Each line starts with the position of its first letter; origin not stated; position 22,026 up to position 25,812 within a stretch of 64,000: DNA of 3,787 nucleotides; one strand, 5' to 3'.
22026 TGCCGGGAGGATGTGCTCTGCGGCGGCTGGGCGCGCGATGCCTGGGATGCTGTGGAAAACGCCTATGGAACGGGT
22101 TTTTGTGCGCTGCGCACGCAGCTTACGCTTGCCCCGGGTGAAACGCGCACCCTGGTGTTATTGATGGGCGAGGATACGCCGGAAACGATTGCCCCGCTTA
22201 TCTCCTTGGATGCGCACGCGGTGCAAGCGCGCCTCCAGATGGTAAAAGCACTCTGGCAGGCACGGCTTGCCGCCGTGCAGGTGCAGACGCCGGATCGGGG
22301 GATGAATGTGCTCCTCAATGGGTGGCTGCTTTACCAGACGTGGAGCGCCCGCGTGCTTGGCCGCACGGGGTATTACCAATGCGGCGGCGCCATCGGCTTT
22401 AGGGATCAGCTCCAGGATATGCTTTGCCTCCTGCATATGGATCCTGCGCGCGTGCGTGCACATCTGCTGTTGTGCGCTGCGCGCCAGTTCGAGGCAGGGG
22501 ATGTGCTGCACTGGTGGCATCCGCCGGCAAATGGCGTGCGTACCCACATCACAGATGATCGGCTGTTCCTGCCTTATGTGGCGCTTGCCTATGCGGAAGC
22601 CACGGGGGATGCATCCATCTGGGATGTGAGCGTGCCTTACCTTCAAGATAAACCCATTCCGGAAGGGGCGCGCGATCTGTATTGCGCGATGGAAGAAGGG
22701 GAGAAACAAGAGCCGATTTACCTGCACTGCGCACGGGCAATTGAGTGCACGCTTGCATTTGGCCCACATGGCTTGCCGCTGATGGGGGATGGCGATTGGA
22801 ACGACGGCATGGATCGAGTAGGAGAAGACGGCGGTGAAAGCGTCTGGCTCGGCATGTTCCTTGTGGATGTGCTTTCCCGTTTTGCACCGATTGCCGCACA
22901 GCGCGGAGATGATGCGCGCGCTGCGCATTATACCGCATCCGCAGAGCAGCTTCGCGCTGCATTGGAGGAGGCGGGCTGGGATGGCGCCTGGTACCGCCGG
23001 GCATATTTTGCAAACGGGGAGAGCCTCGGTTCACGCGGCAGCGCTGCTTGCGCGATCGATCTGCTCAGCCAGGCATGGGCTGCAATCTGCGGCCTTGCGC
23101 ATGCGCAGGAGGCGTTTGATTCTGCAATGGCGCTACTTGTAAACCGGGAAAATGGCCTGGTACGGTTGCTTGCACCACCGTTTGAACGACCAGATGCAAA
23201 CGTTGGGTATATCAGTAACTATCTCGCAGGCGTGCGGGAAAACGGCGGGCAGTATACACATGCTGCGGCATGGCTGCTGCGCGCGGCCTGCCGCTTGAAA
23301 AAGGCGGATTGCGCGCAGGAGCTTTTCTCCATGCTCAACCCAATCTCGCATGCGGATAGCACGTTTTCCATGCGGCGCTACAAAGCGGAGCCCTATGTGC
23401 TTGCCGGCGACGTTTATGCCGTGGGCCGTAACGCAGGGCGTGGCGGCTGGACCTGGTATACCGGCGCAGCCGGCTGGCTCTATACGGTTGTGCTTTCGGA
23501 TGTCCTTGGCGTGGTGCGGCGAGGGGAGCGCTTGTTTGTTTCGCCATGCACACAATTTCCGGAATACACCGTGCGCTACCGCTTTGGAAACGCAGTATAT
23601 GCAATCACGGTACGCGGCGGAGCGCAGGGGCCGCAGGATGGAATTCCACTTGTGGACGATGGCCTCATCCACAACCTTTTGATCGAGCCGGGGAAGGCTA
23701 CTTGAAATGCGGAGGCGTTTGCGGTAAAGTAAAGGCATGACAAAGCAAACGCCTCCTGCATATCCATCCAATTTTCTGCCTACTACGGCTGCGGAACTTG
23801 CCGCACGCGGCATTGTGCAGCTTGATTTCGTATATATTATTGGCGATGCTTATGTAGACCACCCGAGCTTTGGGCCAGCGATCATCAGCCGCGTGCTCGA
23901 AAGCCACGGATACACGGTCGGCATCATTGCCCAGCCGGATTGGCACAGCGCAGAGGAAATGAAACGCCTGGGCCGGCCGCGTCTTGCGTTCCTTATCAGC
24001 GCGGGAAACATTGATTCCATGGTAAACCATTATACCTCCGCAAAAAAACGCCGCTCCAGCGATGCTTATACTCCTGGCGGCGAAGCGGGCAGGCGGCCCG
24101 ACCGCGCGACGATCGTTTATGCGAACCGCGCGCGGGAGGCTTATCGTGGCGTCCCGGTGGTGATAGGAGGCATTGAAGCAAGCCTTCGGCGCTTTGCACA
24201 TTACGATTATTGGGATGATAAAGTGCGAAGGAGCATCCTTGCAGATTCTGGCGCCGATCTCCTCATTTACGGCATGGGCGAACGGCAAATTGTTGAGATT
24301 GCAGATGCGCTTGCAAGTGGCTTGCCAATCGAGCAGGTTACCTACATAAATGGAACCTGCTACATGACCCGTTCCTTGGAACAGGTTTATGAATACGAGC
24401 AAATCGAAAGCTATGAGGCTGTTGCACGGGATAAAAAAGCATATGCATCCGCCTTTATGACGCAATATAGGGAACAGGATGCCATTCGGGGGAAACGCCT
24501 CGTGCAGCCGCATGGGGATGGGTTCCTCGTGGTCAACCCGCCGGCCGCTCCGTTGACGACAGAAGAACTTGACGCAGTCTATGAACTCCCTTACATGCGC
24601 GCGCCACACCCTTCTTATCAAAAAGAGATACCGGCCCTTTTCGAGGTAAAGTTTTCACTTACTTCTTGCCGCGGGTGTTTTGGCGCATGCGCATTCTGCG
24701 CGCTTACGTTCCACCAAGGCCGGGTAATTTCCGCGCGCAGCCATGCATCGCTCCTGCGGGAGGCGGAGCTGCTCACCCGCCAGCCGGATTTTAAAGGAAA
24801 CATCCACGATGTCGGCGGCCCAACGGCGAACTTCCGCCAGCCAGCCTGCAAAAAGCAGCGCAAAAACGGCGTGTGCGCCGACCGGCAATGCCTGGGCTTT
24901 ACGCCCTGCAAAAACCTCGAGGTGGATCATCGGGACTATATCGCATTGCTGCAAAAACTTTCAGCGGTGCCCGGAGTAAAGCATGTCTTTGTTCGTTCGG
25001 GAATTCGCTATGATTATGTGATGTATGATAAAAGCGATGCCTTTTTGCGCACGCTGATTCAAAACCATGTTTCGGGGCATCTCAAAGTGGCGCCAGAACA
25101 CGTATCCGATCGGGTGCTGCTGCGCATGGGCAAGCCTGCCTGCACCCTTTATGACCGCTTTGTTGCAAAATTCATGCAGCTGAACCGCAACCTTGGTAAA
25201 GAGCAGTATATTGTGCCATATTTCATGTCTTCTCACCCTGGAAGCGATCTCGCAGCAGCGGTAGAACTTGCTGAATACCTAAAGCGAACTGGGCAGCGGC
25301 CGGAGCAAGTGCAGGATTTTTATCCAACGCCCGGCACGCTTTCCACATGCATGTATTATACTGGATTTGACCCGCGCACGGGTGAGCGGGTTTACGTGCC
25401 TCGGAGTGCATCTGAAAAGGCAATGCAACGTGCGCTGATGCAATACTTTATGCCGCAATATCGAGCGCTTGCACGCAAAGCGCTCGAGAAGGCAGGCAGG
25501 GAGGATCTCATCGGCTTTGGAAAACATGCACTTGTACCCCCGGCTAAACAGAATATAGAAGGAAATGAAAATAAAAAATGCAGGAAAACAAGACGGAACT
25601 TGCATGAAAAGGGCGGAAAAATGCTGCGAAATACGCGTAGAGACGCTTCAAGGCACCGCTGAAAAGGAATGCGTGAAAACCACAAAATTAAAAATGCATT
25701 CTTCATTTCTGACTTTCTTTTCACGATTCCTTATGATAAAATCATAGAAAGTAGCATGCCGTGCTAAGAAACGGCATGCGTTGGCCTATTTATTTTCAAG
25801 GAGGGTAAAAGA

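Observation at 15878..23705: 7.8-kb gene for a cyclic beta-1,2-glucan synthase-like GT84+GH94 giant membrane enzyme in a Clostridia-type genome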

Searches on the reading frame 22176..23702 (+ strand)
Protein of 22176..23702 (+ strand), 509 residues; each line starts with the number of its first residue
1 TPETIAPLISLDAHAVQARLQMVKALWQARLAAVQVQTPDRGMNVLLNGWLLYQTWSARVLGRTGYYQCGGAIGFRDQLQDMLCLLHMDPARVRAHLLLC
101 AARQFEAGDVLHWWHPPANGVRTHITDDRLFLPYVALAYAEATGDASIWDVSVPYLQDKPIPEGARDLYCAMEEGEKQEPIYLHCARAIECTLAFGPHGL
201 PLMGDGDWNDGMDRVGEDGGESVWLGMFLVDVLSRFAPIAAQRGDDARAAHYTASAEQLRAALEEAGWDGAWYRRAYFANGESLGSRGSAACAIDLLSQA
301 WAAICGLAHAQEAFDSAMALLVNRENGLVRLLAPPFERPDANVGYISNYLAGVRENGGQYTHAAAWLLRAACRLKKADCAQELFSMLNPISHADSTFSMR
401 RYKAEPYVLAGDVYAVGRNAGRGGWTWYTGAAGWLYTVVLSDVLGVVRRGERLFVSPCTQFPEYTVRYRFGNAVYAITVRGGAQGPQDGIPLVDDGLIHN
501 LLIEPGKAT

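Call 23: search_solved_structures(query=window:22176-23702:+, max_evalue=1e-20, show_alignments=3)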
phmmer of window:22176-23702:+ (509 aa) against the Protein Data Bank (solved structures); distinct sequences matched with E-value up to 1e-20: 15.
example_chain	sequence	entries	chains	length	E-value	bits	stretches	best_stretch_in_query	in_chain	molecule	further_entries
8rf9_A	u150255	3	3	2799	1.7e-126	426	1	20-459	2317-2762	Cyclic beta 1-2 glucan synthetase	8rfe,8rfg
8rf0_A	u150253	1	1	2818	1.7e-126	426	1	20-459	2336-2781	Cyclic beta-(1,2)-glucan synthase NdvB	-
1v7v_A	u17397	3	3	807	3.1e-45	157.9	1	119-480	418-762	chitobiose phosphorylase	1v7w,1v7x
8ho9_A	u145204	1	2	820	3.7e-44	154.3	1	17-482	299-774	Cellobiose phosphorylase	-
3qde_A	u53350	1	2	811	5.8e-44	153.7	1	17-482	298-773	Cellobiose phosphorylase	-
8ho7_A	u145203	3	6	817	5.9e-44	153.7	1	17-482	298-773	Cellobiose phosphorylase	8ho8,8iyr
8hob_A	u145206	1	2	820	8.9e-44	153.1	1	17-482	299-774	Cellobiose phosphorylase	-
3s4c_A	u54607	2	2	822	7.3e-43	150.1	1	17-495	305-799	Lactose Phosphorylase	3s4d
2cqs_A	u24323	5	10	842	9.2e-43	149.7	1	14-490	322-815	Cellobiose Phosphorylase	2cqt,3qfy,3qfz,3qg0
3afj_A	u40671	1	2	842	1.6e-42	148.9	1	14-490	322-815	Cellobiose Phosphorylase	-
3rrs_A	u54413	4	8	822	3.6e-42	147.8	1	17-495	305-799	Cellobiose phosphorylase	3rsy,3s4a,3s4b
3act_A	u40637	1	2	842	8.4e-42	146.6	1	14-490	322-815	Cellobiose Phosphorylase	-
3acs_A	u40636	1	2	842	1.2e-41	146.1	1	14-490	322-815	Cellobiose Phosphorylase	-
8bou_A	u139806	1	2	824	4.8e-29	104.5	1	24-478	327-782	N,N'-diacetylchitobiose phosphorylase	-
4zle_A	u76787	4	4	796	5.6e-29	104.2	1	32-461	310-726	Putative b-glycan phosphorylase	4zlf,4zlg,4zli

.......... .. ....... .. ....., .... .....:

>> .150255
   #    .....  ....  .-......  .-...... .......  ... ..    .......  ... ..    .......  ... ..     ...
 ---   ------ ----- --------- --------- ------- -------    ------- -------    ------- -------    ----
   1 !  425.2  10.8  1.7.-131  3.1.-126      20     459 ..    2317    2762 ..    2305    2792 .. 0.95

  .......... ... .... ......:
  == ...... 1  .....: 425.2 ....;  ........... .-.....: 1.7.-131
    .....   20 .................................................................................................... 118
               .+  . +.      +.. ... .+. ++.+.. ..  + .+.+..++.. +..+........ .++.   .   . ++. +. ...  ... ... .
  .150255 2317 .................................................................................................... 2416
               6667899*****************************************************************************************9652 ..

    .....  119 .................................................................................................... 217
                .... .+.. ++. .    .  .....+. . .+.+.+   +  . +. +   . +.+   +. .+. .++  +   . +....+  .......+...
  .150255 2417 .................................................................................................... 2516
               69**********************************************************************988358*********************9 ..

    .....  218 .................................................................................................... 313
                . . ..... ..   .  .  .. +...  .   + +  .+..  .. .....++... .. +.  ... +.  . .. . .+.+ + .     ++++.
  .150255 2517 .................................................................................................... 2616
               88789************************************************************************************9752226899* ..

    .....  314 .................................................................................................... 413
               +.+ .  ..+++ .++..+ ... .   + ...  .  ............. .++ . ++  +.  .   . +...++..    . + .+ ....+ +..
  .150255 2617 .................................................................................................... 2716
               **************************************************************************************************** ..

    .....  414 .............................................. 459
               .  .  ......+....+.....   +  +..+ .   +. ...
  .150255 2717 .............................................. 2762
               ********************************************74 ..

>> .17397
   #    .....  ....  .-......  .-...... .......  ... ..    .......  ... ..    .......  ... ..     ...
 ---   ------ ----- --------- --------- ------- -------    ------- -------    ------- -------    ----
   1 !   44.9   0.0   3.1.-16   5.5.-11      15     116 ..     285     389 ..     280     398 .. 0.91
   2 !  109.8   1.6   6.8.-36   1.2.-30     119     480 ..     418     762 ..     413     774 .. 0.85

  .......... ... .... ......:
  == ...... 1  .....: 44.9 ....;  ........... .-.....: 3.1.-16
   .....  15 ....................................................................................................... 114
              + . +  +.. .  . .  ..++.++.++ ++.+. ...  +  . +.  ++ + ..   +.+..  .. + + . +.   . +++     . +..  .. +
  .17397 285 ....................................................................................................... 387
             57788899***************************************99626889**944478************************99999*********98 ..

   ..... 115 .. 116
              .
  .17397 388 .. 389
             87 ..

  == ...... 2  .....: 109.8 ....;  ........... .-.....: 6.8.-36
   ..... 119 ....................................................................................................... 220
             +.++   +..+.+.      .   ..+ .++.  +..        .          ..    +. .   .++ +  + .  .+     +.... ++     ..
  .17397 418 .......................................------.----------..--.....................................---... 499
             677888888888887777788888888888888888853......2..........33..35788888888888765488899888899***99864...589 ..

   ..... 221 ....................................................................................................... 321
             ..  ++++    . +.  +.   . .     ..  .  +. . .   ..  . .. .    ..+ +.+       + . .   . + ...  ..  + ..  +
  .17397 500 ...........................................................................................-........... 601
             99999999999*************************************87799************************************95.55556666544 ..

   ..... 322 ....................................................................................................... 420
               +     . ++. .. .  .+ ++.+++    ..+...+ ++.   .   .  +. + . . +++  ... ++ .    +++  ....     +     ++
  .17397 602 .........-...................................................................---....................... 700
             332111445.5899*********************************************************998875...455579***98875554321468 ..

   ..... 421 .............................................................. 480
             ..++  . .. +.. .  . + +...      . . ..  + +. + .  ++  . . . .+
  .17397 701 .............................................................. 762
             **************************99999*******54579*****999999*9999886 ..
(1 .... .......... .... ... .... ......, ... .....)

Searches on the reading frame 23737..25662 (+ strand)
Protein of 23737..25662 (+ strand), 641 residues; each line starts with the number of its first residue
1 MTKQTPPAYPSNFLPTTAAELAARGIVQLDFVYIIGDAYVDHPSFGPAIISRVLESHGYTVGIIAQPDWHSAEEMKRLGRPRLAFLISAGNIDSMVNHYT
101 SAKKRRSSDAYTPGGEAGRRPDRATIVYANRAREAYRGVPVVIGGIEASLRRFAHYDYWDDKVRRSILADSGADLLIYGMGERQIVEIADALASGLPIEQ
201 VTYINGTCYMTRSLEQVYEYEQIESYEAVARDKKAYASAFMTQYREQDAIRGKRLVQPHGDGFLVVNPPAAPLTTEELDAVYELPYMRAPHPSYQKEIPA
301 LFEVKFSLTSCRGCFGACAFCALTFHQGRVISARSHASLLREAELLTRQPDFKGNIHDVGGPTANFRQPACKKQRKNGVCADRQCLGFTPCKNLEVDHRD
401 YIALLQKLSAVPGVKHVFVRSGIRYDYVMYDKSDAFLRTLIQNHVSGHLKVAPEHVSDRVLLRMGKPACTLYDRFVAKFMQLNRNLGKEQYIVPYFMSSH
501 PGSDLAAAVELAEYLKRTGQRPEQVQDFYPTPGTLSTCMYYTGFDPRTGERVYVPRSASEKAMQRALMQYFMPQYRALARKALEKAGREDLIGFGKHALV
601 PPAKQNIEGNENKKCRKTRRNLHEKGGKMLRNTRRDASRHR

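Call 24: search_protein_families(library=pfam, proteins=[window:23737-25662:+], max_evalue=0.001)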
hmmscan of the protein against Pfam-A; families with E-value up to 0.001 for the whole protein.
window:23737-25662:+ (641 aa): 3 families
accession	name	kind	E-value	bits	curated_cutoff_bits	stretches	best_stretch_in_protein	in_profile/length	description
PF08497.15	Radical_SAM_N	-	4.3e-139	463.4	25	1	13-307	1-301/301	Radical SAM N-terminal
PF11842.13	DUF3362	-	1.7e-28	100.1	27.6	1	523-637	1-119/151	Domain of unknown function (DUF3362)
PF04055.27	Radical_SAM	-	0.00053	20.6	29.5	0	311-471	4-126/166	Radical SAM superfamily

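Call 58: find_related_loci(query=A1, collection=metagenome_contigs, flank=10000)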
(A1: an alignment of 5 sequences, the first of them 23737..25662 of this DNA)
Query A1 (641 aa) in metagenome_contigs; peptide patterns used: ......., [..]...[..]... (x = any residue, [..] = any of these).
600 stretches matched a pattern (row limit reached: there are more); 592 encode a relative of the query (tblastn E <= 1e-3); the best 80 are kept; 80 distinct loci.
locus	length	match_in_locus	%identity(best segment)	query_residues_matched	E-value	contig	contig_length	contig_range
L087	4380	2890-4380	90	1-497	0e+0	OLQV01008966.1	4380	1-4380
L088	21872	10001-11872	70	14-636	0e+0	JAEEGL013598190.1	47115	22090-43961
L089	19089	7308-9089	67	14-606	0e+0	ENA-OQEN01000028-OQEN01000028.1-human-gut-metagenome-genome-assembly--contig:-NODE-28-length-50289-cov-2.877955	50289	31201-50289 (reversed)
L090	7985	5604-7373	64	13-602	0e+0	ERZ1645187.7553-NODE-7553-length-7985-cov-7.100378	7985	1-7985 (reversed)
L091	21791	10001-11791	60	11-602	0e+0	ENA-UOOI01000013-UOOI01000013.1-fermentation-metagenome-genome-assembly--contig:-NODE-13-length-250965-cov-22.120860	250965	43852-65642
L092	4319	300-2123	61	12-616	0e+0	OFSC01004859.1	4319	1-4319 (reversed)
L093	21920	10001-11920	58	11-638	0e+0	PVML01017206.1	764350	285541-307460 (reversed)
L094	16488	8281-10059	61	13-602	0e+0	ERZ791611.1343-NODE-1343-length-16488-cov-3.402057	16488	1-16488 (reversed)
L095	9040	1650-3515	60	12-628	0e+0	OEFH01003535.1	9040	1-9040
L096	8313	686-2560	59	11-634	0e+0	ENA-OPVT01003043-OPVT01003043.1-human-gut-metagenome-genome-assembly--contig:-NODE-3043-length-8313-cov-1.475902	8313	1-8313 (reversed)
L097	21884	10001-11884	60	12-640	0e+0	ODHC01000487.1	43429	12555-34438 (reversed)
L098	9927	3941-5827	59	13-639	0e+0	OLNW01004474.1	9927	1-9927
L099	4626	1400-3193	61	12-604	0e+0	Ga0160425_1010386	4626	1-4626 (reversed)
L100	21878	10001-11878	60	13-628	0e+0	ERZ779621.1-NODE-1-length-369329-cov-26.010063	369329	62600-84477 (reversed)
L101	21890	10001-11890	58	11-638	0e+0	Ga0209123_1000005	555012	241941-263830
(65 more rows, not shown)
